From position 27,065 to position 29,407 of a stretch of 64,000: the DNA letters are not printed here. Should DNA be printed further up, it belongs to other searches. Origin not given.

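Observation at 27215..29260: Insulinase (M16)-like protein whose HxxEH zinc site reads NFVQQ: candidate pseudopeptidase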

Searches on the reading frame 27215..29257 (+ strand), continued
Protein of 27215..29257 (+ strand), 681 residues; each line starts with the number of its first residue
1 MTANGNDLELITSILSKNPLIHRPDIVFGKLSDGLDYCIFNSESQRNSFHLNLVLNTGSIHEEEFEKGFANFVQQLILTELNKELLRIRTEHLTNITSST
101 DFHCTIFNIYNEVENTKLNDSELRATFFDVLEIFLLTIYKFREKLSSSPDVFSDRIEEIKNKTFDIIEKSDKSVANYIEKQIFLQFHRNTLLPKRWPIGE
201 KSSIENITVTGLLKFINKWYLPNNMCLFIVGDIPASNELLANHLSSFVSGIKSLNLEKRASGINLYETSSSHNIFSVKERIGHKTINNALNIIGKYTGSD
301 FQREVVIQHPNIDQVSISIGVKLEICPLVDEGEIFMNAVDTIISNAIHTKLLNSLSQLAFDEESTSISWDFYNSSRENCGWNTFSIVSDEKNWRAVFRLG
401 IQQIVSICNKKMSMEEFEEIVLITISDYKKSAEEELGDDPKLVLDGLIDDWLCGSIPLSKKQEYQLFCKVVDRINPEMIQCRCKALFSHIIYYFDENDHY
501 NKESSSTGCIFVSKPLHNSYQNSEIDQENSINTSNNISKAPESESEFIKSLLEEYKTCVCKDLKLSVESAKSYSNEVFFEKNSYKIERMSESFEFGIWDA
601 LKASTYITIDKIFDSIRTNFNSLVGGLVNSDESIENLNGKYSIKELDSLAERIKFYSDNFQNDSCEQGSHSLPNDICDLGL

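Call 31: list_cluster_members(proteins=[P0011, P0012, P0013, P0014, P0015, P0017, P0018, P0019, P0020, P0024])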
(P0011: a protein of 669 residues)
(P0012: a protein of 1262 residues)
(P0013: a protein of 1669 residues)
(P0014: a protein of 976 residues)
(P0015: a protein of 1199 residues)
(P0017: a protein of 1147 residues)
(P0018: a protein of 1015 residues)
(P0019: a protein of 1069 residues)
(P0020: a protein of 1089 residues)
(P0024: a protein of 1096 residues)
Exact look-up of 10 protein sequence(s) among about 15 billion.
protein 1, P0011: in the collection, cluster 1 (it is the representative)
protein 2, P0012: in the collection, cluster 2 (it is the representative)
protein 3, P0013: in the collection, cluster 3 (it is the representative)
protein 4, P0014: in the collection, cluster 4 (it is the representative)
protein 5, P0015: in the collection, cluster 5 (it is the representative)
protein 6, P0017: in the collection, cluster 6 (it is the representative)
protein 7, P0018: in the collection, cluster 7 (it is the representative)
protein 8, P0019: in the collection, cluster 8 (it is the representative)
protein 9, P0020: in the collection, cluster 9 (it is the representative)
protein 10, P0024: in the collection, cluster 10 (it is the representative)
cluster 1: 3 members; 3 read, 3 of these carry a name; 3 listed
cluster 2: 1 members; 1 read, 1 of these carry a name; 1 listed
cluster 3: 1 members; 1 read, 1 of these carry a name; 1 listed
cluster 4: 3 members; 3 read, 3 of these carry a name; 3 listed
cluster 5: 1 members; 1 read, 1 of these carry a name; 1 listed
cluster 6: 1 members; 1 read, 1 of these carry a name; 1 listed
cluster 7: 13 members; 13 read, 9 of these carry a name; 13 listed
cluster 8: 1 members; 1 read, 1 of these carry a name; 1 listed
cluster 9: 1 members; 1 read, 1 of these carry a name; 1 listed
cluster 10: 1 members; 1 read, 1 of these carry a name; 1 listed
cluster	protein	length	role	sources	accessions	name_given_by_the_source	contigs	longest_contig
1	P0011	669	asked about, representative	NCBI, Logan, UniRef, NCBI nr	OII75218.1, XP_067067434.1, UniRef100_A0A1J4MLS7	insulinase [Cryptosporidium andersoni] | Insulinase n=1 Tax=Cryptosporidium andersoni TaxID=117008 RepID=A0A1J4MLS7_9CRYT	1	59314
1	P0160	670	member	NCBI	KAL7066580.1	putative insulinase [Cryptosporidium serpentis]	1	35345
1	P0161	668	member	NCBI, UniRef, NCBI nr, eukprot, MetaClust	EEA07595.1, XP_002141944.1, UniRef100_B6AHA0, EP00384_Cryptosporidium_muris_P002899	insulinase, putative [Cryptosporidium muris RN66] | Insulinase, putative n=1 Tax=Cryptosporidium muris (strain RN66) TaxID=441375 ... | XP_002141944.1 insulinase [Cryptosporidium muris RN66]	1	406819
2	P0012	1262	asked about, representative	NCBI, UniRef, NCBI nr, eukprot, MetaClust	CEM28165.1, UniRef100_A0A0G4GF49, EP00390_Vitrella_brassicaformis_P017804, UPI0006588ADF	unnamed protein product [Vitrella brassicaformis CCMP3155] | Peptidase M16 N-terminal domain-containing protein n=4 Tax=Vitrella brassicaformis ... | CEM28165.1 unnamed protein product [Vitrella brassicaformis CCMP3155]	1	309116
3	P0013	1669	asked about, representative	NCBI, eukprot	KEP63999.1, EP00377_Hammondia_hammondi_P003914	UNVERIFIED_CONTAM: peptidase M16 inactive domain-containing protein [Hammondia hammondi] | XP_008885531.1 peptidase M16 inactive domain-containing protein [Hammondia hammondi]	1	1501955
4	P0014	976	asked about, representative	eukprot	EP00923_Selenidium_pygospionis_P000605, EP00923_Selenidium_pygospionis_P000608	GHVN01000978.1.p1 GENE.GHVN01000978.1~~GHVN01000978.1.p1 ORF type:complete len:977 ...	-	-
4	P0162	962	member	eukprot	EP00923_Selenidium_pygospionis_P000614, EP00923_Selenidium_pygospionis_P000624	GHVN01000988.1.p1 GENE.GHVN01000988.1~~GHVN01000988.1.p1 ORF type:complete len:963 ...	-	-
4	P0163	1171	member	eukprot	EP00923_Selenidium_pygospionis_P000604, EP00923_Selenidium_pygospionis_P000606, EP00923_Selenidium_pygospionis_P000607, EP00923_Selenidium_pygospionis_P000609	GHVN01000977.1.p1 GENE.GHVN01000977.1~~GHVN01000977.1.p1 ORF type:complete len:1172 ...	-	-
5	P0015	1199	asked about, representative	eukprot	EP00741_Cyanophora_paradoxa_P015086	tig00020848_g14557.t1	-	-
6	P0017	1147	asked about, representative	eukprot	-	GILJ01008170.1.p1 GENE.GILJ01008170.1~~GILJ01008170.1.p1 ORF type:complete len:1161 ...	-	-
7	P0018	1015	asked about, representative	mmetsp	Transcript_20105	Transcript_20105/g.66901 ORF Transcript_20105/g.66901 Transcript_20105/m.66901 ...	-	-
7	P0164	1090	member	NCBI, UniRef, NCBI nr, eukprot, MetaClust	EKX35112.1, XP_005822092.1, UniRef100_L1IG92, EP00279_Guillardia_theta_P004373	hypothetical protein GUITHDRAFT_118663 [Guillardia theta CCMP2712] | Uncharacterized protein n=1 Tax=Guillardia theta (strain CCMP2712) TaxID=905079 ... | XP_005822092.1 hypothetical protein GUITHDRAFT_118663 [Guillardia theta CCMP2712]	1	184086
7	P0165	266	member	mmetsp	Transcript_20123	Transcript_20123/g.67126 ORF Transcript_20123/g.67126 Transcript_20123/m.67126 ...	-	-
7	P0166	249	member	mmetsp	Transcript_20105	Transcript_20105/g.66903 ORF Transcript_20105/g.66903 Transcript_20105/m.66903 ...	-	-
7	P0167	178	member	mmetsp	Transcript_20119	Transcript_20119/g.67086 ORF Transcript_20119/g.67086 Transcript_20119/m.67086 ...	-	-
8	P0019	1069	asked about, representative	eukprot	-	Plantae.Rhodophyta-Purpureofilum_apyrenoidigerum.ctg13734.p1 ...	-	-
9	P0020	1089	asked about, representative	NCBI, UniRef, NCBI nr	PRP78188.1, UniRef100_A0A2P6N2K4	putative zinc protease [Planoprotostelium fungivorum] | Putative zinc protease n=1 Tax=Planoprotostelium fungivorum TaxID=1890364 ...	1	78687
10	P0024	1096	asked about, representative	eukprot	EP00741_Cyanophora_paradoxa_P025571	tig00000383_g24676.t1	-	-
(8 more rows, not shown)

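Call 36: find_homologous_proteins(query=A2, max_evalue=1e-10)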
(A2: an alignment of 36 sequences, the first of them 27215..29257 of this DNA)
Query A2 (36 sequences) (681 aa, profile of the alignment): 19 proteins with E <= 1e-10 among 8000 candidates.
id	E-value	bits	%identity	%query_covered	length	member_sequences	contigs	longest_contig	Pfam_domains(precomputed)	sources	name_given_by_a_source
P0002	4.8e-203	695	76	100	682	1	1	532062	PF05193.27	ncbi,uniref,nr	ncbi:uncharacterized protein cubi_00656 [Cryptosporidium ubiquitum]|uniref:Peptidase M16 C-terminal 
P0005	9.2e-203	694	72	100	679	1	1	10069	PF05193.27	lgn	-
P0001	1.6e-202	694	97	100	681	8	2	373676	PF05193.27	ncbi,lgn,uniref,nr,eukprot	ncbi:insulinase-like peptidase [Cryptosporidium hominis]|uniref:Insulinase-like peptidase n=1 Tax=Cr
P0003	6.3e-202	692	77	100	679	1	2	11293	PF05193.27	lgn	-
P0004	2.3e-199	683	71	100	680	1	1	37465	PF05193.27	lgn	-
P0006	9.1e-194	665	66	100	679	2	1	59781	PF05193.27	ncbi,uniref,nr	ncbi:peptidase'insulinase-like peptidase' [Cryptosporidium canis]|uniref:Peptidase'insulinase-like p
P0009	3.6e-187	643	52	100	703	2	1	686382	PF05193.27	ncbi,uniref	ncbi:peptidase insulinase-like peptidase [Cryptosporidium xiaoi]|uniref:Peptidase insulinase-like pe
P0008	1.4e-186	641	53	100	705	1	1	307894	PF05193.27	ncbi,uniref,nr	ncbi:hypothetical protein FG386_002479 [Cryptosporidium ryanae]|uniref:uncharacterized protein n=1 T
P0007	2.1e-186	640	59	100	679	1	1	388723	PF00675.26,PF05193.27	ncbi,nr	ncbi:peptidase M16 inactive domain-containing protein [Cryptosporidium felis]|nr:peptidase M16 inact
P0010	8.5e-94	334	24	32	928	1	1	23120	PF00675.26,PF05193.27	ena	-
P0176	6.7e-66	241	42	5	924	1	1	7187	PF00675.26,PF05193.27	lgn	-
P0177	2.1e-55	207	22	26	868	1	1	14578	PF00675.26,PF05193.27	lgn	-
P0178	4.7e-39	152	-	-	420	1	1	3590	PF00675.26,PF05193.27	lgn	-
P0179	2.5e-35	140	25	20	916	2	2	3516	PF00675.26,PF05193.27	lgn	-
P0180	2.9e-27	113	42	7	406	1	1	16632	PF00675.26,PF05193.27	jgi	jgi:predicted Zn-dependent peptidase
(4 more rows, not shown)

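Call 38: list_cluster_members(proteins=[P0026, P0028, P0034, P0036, P0037, P0039, P0043, P0044, P0045, P0054])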
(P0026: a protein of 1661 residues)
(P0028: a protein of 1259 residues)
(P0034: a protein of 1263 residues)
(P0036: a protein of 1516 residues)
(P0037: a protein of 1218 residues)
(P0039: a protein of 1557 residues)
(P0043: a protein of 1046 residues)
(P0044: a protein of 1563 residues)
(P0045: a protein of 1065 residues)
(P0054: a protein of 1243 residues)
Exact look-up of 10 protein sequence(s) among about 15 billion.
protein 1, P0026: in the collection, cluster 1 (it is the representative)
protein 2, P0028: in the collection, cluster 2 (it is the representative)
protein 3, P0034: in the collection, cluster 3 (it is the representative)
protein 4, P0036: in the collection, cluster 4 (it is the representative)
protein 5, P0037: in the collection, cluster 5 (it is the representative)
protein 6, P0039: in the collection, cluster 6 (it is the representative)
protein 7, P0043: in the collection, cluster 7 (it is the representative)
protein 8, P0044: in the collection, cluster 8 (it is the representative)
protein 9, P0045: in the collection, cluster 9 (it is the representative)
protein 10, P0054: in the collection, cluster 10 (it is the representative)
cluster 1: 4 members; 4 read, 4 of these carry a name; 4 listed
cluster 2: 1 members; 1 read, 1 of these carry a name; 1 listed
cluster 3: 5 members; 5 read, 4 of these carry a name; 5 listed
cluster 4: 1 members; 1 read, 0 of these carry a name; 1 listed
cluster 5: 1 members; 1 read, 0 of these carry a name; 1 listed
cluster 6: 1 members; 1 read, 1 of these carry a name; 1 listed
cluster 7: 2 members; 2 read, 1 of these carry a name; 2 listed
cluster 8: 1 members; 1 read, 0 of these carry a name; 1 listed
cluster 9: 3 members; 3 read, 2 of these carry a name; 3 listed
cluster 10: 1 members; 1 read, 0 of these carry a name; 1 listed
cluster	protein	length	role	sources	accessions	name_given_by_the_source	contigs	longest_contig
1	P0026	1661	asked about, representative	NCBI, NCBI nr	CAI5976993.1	unnamed protein product [Closterium sp. NIES-65]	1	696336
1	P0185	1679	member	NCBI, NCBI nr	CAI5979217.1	unnamed protein product [Closterium sp. NIES-64]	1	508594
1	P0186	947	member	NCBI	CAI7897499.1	unnamed protein product, partial [Closterium sp. NIES-54]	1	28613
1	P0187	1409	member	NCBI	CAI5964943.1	unnamed protein product, partial [Closterium sp. NIES-65]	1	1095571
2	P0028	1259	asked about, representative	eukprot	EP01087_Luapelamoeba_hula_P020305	TRINITY_DN6910_c0_g1_i1.p1 TRINITY_DN6910_c0_g1~~TRINITY_DN6910_c0_g1_i1.p1 ORF ...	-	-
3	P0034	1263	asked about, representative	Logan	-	-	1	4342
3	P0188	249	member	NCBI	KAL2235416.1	UNVERIFIED_CONTAM: Stromal processing peptidase, chloroplastic, partial [Sesamum indicum]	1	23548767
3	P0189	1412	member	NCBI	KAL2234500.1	UNVERIFIED_CONTAM: Stromal processing peptidase, chloroplastic [Sesamum indicum]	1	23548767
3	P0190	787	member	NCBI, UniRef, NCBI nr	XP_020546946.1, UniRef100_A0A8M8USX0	LOW QUALITY PROTEIN: stromal processing peptidase, chloroplastic-like [Sesamum indicum] | LOW QUALITY PROTEIN: stromal processing peptidase, chloroplastic-like n=1 Tax=Sesamum ...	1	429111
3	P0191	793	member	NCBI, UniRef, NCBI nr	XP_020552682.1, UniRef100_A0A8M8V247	stromal processing peptidase, chloroplastic-like [Sesamum indicum] | Stromal processing peptidase, chloroplastic-like n=1 Tax=Sesamum indicum TaxID=4182 ...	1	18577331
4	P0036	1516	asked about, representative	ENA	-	-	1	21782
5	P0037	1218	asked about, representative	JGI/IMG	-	-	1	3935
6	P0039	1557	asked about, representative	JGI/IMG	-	predicted Zn-dependent peptidase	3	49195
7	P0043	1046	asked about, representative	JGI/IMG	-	predicted Zn-dependent peptidase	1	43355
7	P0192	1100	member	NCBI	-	-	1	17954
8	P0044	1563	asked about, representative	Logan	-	-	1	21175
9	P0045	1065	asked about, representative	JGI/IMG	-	-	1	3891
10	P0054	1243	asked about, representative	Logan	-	-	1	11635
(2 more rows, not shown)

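Call 46: predict_structure(alignment_id=A2)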
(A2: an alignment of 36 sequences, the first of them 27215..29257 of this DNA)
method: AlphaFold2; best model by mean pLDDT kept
length: 681 residues; sequences in the alignment: 36
mean_pLDDT: 72.5   pTM: 0.72
mean pLDDT of the five models: 72.5, 72.3, 71.7, 71.1, 70.8
residues with pLDDT >= 90: 263; 70-90: 192; 50-70: 32; < 50: 194
segments of 3 or more residues with pLDDT < 50: 1-4, 257-298, 497-505, 520-542, 563-642, 644-647, 650-681
pLDDT, mean of each block of 10 residues (from residue 1): 62 90 91 93 88 92 91 94 81 79 92 75 88 93 89 89 90 86 80 85 92 92 93 90 93 58 34 35 32 40 85 91 86 95 93 80 81 84 91 92 91 94 95 90 91 89 96 94 91 66 57 76 31 33 74 92 40 28 26 32 36 35 32 37 48 37 28 27 30
secondary structure, 60 per line:
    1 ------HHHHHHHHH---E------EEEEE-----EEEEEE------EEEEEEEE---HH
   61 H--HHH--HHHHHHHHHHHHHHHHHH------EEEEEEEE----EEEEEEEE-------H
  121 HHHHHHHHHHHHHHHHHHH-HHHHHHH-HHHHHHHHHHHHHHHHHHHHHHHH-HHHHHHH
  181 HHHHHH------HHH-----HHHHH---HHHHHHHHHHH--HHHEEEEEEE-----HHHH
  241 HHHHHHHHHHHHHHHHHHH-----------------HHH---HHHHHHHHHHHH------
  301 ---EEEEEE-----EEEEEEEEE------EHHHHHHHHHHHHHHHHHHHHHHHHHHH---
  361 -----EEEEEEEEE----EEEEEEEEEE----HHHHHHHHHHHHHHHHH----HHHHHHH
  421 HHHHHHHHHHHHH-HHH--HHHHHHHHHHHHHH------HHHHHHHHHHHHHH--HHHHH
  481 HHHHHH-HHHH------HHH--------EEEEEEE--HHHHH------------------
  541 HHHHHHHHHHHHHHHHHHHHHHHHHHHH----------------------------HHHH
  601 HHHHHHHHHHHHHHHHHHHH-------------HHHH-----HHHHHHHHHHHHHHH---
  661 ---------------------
elements in order (helices of 4 or more, strands of 3 or more residues): H7-15 E26-30 E36-41 E48-55 H69-86 E93-100 E105-112 H120-139 H141-147 H149-172 H174-186 H201-205 H209-219 E225-231 H237-259 H283-294 E304-309 E315-323 H331-357 E366-374 E379-388 H393-409 H414-433 H440-453 H460-473 H476-486 H488-491 E509-515 H518-522 H541-568 H597-620 H634-637 H643-657

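Call 48: fold_search(model_id=the predicted structure, library=pdb)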
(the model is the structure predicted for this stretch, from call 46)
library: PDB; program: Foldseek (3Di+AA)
matches with E <= 10: 976; with E <= 0.001: 287
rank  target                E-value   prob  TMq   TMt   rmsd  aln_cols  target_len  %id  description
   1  6ofs                  1.1e-20  1.00  0.51  0.39   6.6       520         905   15  The crystal structure of the periplasmic protease PqqL from Escherichia coli (released 2019-10-02)
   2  6oft_A                3.1e-20  1.00  0.50  0.70   6.7       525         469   15  The crystal structure of the first half of the periplasmic protease PqqL from Escherichia coli (released 2019-10-02)
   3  6oft_B                3.2e-20  1.00  0.49  0.69   6.9       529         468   15  The crystal structure of the first half of the periplasmic protease PqqL from Escherichia coli (released 2019-10-02)
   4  9ldy_A                2.8e-18  1.00  0.52  0.39   7.4       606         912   14  Crystallization of putative zinc protease from Porphyromonas gingivalis (released 2026-01-14)
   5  3go9                  4.1e-17  1.00  0.51  0.74   6.4       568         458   13  Predicted insulinase family protease from Yersinia pestis (released 2009-04-07)
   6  6b05_A                3.8e-16  1.00  0.41  0.32  11.3       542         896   15  The Crystal Structure of the Ferredoxin Protease FusC E83A mutant in complex with Arabidopsis Ferredoxin (released 2018-06-20)
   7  3cwb_N                4.9e-16  1.00  0.48  0.70   6.6       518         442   13  Chicken Cytochrome BC1 Complex inhibited by an iodinated analogue of the polyketide Crocacin-D (released 2008-08-12)
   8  3ami_A                9.8e-16  1.00  0.40  0.60   8.5       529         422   13  The crystal structure of the M16B metallopeptidase subunit from Sphingomonas sp. A1 (released 2011-02-02)
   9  3eoq_A                1.1e-15  1.00  0.45  0.70   5.7       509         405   13  The crystal structure of putative zinc protease beta-subunit from Thermus thermophilus HB8 (released 2009-03-17)
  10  9fq7_3A               1.3e-15  1.00  0.43  0.61   8.1       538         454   13  Perkinsus marinus Respiratory supercomplex CII2CIII2CIV2 in c1 sate (released 2025-07-02)
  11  3l70_A                1.4e-15  1.00  0.45  0.65   7.0       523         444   13  Cytochrome BC1 complex from chicken with trifloxystrobin bound (released 2010-02-02)
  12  6b03_A                2.2e-15  1.00  0.44  0.34   7.4       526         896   15  The crystal structure of the ferredoxin protease FusC in complex with its substrate plant ferredoxin (released 2018-06-20)
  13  3eoq_B                3.8e-15  1.00  0.46  0.71   5.6       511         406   12  The crystal structure of putative zinc protease beta-subunit from Thermus thermophilus HB8 (released 2009-03-17)
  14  9a7y_B                4.6e-15  1.00  0.45  0.67   6.0       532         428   14  Integrative model of YMFF-YMFH by crosslinking MS and deep learning (released 2024-09-18)
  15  3cwb_A                5.6e-15  1.00  0.47  0.68   6.6       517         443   13  Chicken Cytochrome BC1 Complex inhibited by an iodinated analogue of the polyketide Crocacin-D (released 2008-08-12)
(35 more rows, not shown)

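Call 57: find_encoding_contigs(protein=P0001, flank=8000, max_places=2)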
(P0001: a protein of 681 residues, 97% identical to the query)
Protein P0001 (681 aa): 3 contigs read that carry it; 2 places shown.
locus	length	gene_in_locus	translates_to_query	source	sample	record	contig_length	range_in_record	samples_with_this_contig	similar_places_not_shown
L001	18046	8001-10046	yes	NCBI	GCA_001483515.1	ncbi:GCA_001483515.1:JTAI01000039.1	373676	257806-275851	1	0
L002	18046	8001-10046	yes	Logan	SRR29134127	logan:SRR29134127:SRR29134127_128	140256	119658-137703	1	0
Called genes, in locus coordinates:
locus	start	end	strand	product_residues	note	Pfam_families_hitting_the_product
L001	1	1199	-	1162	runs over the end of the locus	PF22600:MTPAP-like_central (weak)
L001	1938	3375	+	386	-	PF09139:Tam41_Mmp37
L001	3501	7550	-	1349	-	PF02463:SMC_N, PF13175:AAA_15, PF13476:AAA_23, PF13555:AAA_29 (weak), PF13304:AAA_21, PF06470:SMC_hinge, PF13304:AAA_21 (weak)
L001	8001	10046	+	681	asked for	PF05193:Peptidase_M16_C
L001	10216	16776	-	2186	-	PF00270:DEAD, PF04851:ResIII, PF00271:Helicase_C (faint), PF23445:WHD_SNRNP200, PF02889:Sec63, PF00270:DEAD, PF04851:ResIII (weak), PF02889:Sec63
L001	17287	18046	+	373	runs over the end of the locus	PF00383:dCMP_cyt_deam_1, PF14437:MafB19-deam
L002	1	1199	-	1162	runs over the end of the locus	PF22600:MTPAP-like_central (weak)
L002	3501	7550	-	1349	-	PF02463:SMC_N, PF13175:AAA_15, PF13476:AAA_23, PF13555:AAA_29 (weak), PF13304:AAA_21, PF06470:SMC_hinge, PF13304:AAA_21 (weak)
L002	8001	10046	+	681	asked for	PF05193:Peptidase_M16_C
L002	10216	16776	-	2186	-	PF00270:DEAD, PF04851:ResIII, PF00271:Helicase_C (faint), PF23445:WHD_SNRNP200, PF02889:Sec63, PF00270:DEAD, PF04851:ResIII (weak), PF02889:Sec63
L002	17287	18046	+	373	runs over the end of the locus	PF00383:dCMP_cyt_deam_1, PF14437:MafB19-deam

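Call 58: find_encoding_contigs(protein=P0008, flank=8000, max_places=1)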
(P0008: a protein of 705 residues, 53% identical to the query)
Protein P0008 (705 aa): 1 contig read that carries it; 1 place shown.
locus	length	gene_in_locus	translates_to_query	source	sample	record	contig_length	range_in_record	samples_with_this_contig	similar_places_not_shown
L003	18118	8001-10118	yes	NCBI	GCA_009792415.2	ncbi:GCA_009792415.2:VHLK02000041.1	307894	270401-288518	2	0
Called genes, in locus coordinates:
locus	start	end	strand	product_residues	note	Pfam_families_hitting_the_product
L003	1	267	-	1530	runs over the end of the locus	PF22600:MTPAP-like_central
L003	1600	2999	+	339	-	PF09139:Tam41_Mmp37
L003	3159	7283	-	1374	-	PF02463:SMC_N, PF13476:AAA_23, PF13555:AAA_29 (weak), PF13304:AAA_21, PF06470:SMC_hinge, PF13304:AAA_21 (weak)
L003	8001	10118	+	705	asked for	PF05193:Peptidase_M16_C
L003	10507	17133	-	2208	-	PF00270:DEAD, PF04851:ResIII, PF00271:Helicase_C (weak), PF23445:WHD_SNRNP200 (weak), PF02889:Sec63, PF04851:ResIII, PF00270:DEAD, PF02889:Sec63, +2 more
